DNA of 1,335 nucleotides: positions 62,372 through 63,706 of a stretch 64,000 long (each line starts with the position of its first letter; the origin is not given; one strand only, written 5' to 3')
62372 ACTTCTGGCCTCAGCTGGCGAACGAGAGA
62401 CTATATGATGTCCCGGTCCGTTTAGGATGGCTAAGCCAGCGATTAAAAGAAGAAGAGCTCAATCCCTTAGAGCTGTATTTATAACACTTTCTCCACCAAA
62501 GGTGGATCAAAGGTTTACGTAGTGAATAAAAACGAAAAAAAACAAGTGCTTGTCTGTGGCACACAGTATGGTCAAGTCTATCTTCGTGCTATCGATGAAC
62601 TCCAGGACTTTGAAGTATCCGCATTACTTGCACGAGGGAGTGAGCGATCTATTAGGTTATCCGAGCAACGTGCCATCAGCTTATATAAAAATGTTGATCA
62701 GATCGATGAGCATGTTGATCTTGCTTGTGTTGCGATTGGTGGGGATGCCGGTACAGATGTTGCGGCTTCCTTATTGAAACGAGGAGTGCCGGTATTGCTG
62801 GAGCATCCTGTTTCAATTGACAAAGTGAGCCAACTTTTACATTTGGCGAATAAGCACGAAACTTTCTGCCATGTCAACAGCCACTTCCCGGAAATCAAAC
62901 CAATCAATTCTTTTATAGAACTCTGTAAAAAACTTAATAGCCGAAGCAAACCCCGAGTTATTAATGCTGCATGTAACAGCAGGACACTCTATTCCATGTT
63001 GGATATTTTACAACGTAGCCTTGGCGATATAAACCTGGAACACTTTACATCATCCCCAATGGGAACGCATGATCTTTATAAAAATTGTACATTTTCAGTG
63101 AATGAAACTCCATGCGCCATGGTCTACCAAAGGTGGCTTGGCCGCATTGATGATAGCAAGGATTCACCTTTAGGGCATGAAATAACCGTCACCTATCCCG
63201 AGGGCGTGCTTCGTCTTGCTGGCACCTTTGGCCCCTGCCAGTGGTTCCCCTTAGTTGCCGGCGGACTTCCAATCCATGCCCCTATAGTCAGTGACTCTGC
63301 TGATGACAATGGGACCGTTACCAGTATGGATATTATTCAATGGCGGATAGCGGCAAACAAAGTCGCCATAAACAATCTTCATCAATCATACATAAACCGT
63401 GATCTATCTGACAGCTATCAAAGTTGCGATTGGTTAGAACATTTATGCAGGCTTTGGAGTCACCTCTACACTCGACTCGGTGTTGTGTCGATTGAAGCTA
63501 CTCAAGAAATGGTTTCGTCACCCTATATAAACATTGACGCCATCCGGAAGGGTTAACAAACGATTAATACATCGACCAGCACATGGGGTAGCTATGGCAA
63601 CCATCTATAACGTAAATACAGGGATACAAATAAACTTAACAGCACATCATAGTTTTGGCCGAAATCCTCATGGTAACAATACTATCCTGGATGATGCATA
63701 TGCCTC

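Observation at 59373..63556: Azoline-type modification cassette with a reductase instead of a dehydrogenase: tandem-NHLP 300-aa substrate ending ...FTCS + fused YcaO cyclodehydratase + thiazolinyl-imide-reductase-like enzyme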

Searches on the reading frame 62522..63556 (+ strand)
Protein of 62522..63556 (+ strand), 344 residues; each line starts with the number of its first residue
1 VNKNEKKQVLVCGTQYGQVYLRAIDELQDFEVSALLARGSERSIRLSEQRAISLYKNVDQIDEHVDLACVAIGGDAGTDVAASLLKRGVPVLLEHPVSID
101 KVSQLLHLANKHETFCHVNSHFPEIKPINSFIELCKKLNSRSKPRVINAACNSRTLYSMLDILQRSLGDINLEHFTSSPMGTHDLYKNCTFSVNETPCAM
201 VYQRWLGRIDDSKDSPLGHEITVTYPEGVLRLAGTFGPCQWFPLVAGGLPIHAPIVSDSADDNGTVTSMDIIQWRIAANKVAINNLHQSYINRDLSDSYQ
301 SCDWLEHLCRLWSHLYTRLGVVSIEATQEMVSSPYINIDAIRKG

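Call 3: search_protein_families(library=ncbifam, proteins=[window:62522-63556:+], max_evalue=0.01)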
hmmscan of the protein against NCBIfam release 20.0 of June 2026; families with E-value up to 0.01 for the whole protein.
window:62522-63556:+ (344 aa): 2 families
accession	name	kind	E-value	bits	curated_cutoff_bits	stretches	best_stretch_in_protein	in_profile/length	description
TIGR01761.1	thiaz-red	subfamily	1.1e-56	192.8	188.8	1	5-246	2-252/350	thiazolinyl imide reductase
NF040723.1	UDP-GlcNAcDh_Arch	equivalog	7.8e-05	22.3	450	1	13-118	7-116/302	UDP-N-acetylglucosamine 3-dehydrogenase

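Call 4: search_protein_families(library=pfam, proteins=[window:62522-63556:+], max_evalue=0.01)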
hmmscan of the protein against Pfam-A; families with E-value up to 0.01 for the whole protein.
window:62522-63556:+ (344 aa): 2 families
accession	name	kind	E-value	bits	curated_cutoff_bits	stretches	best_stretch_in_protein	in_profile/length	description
PF01408.29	GFO_IDH_MocA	-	2.4e-18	67.4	24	1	8-119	2-119/120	Oxidoreductase family, NAD-binding Rossmann fold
PF21390.2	Irp3-like_C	-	2.2e-11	44.5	27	1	143-241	2-99/100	Thiazolinyl imine reductase Irp3-like, C-terminal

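Call 16: search_protein_families(library=padloc, proteins=[window:62522-63556:+], max_evalue=0.01)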
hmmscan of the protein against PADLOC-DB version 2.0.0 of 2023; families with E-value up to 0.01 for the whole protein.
window:62522-63556:+ (344 aa): 0 families

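Call 22: search_solved_structures(query=window:62522-63553:+, max_evalue=0.001, show_alignments=2)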
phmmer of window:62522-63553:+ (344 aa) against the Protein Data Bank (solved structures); distinct sequences matched with E-value up to 0.001: 2.
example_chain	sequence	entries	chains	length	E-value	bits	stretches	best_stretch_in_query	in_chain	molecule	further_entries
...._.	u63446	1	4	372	1.3e-27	100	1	4-242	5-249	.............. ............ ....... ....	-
4gmg_A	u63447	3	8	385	1.5e-27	99.9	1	4-242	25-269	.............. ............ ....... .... | Irp3 protein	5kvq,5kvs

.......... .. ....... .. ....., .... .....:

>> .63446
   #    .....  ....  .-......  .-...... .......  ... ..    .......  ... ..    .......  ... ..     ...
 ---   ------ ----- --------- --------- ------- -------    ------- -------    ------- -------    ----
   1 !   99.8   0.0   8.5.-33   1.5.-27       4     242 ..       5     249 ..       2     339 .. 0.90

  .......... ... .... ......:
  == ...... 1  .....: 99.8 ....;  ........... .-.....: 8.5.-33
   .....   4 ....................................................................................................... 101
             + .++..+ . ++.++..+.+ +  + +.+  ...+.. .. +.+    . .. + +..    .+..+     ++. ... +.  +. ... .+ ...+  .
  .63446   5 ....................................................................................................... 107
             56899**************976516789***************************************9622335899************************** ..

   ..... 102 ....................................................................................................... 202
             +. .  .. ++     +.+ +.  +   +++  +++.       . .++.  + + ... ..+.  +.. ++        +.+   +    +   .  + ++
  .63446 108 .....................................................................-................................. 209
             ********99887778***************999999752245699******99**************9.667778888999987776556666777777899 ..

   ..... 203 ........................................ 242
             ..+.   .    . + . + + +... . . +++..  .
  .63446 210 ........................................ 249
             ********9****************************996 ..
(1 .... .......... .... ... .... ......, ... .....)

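Call 92: search_dna_similar(query=window:62522-63553:+, collection=plasmids, mode=protein, max_evalue=1e-10, max_rows=25)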
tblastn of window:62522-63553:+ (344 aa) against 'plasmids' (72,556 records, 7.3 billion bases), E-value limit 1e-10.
Records with a match: 231; places in all: 231; records where one place covers at least 80% of the query: 4.
Best place of each record, by identity: <60% 231.
By first word of the organism name: Salmonella 165; Klebsiella 29; Ralstonia 15; Streptomyces 4; Burkholderia 3; Vibrio 3; Escherichia 3; Photobacterium 2; Pantoea 1; Clostridium 1; and 5 more.
By predicted mobility (MOB-suite, as given by PLSDB): conjugative 173; non-mobilizable 31; mobilizable 27.
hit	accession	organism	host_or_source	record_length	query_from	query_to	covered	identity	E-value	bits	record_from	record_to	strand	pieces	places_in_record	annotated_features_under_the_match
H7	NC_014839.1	Pantoea sp. At-9b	-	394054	8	320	91%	28.7%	2e-32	134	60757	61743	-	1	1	Gfo/Idh/MocA family oxidoreductase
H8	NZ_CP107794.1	Streptomyces clavifer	-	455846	8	324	92%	27.0%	6e-34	139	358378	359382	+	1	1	Gfo/Idh/MocA family oxidoreductase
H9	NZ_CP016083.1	Streptomyces sp. SAT1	Adenophora trachelioides Maxim.,single ...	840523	8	324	92%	26.6%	4e-32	134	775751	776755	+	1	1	Gfo/Idh/MocA family oxidoreductase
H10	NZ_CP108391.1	Streptomyces sp. NBC_01320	-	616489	8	324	92%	26.2%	1e-29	127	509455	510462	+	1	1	Gfo/Idh/MocA family oxidoreductase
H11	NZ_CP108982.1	Streptomyces sp. NBC_00727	-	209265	6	241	69%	33.9%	8e-34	139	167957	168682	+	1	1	Gfo/Idh/MocA family oxidoreductase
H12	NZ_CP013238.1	Clostridium butyricum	Microbial isolate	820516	5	261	75%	30.0%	3e-25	114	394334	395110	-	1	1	bifunctional Gfo/Idh/MocA family oxidoreductase/class I SAM-dependent ...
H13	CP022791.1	Ralstonia solanacearum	Solanum tuberosum,single cell,Potato ...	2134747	9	254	72%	31.0%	8e-30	127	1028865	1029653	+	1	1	thiazolinyl imide reductase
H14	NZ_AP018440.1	Undibacterium sp. KW1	-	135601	9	254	72%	31.0%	1e-29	126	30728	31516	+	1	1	Gfo/Idh/MocA family oxidoreductase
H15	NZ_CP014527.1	Haematospirillum jordaniae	Homo sapiens,Blood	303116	8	241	68%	32.3%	5e-28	122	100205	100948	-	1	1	Gfo/Idh/MocA family oxidoreductase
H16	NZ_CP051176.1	Ralstonia solanacearum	Whole organism,tomato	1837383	5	241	69%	30.9%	3e-16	87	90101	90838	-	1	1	none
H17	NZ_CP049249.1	Rhizobium rhizoryzae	cell culture,soil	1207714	9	241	68%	31.0%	4e-27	119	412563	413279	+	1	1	none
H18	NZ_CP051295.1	Ralstonia solanacearum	Plantain,cell culture,stem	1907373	5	241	69%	30.0%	2e-15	85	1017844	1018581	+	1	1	none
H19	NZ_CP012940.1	Ralstonia solanacearum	plantain,cell culture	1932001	5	241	69%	30.0%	2e-15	85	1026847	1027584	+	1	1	none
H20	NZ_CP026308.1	Ralstonia solanacearum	Musa sp.,pure culture,plants with Moko ...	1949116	5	241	69%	30.0%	2e-15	85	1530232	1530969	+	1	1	none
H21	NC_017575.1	Ralstonia solanacearum Po82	-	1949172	5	241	69%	30.0%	2e-15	85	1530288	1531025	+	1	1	none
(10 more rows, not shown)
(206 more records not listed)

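Call 93: get_annotated_region(hit=H7, flank=8000)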
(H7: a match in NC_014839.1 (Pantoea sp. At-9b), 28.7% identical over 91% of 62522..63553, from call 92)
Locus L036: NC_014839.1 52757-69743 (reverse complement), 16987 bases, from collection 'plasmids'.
description: Pantoea sp. At-9b plasmid pPAT9B02, complete sequence
organism: Pantoea sp. At-9b (NCBI taxid 592316)
taxonomy: Bacteria; Pseudomonadota; Gammaproteobacteria; Enterobacterales; Erwiniaceae; Pantoea; Pantoea sp. At-9b
host: -; source: -; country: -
typing (MOB-suite, as given by PLSDB): conjugative; replicon rep_cluster_703; relaxase MOBF; mating-pair formation MPF_F
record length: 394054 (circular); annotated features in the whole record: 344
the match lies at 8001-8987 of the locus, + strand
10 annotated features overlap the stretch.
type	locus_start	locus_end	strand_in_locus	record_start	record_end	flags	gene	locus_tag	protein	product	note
CDS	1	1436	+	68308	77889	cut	-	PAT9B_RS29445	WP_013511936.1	non-ribosomal peptide synthetase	-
CDS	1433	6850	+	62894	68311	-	-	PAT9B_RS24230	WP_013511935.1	non-ribosomal peptide synthetase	-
CDS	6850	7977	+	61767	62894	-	-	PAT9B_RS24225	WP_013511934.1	saccharopine dehydrogenase NADP-binding domain-containing protein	-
CDS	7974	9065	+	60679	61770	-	-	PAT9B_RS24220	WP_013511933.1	Gfo/Idh/MocA family oxidoreductase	-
CDS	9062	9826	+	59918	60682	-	-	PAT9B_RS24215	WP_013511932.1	alpha/beta fold hydrolase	-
CDS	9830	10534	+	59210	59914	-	-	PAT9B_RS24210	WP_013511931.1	class I SAM-dependent methyltransferase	-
CDS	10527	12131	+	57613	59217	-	-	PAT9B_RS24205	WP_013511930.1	AMP-binding protein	-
CDS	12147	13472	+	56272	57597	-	-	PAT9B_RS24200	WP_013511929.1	salicylate synthase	GO:0009058 - biosynthetic process [Evidence IEA]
CDS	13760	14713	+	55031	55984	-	-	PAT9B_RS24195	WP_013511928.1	AraC family transcriptional regulator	-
CDS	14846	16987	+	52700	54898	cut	-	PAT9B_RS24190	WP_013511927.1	TonB-dependent receptor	GO:0015891 - siderophore transport [Evidence IEA]; GO:0055085 - transmembrane transport [Evidence IEA]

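Call 94: get_annotated_region(hit=H8, flank=8000)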
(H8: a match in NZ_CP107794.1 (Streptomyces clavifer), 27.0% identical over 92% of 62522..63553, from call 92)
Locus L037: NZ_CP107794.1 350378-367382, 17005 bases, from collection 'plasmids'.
description: Streptomyces clavifer strain NBC_00558 plasmid unnamed1, complete sequence
organism: Streptomyces clavifer (NCBI taxid 68188)
taxonomy: Bacteria; Actinomycetota; Actinomycetes; Kitasatosporales; Streptomycetaceae; Streptomyces; Streptomyces clavifer
host: -; source: -; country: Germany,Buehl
typing (MOB-suite, as given by PLSDB): non-mobilizable
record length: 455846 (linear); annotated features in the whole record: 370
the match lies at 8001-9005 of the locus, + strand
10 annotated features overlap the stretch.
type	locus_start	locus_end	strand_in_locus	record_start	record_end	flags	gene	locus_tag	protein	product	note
CDS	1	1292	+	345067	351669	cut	-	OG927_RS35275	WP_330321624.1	amino acid adenylation domain-containing protein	-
CDS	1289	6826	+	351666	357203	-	-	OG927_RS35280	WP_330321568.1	amino acid adenylation domain-containing protein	-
CDS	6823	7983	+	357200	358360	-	-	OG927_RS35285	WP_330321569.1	saccharopine dehydrogenase NADP-binding domain-containing protein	-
CDS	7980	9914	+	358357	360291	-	-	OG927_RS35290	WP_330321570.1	Gfo/Idh/MocA family oxidoreductase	-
CDS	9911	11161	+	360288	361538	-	-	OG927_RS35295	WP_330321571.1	cytochrome P450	-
CDS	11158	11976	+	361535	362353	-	-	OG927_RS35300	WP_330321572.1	alpha/beta fold hydrolase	-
CDS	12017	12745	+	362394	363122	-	-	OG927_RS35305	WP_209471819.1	class I SAM-dependent methyltransferase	-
CDS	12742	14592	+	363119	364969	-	-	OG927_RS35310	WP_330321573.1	ABC transporter ATP-binding protein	-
CDS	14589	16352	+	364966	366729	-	-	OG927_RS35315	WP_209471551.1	ABC transporter ATP-binding protein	-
CDS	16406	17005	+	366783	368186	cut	-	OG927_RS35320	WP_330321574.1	salicylate synthase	GO:0009058 - biosynthetic process [Evidence IEA]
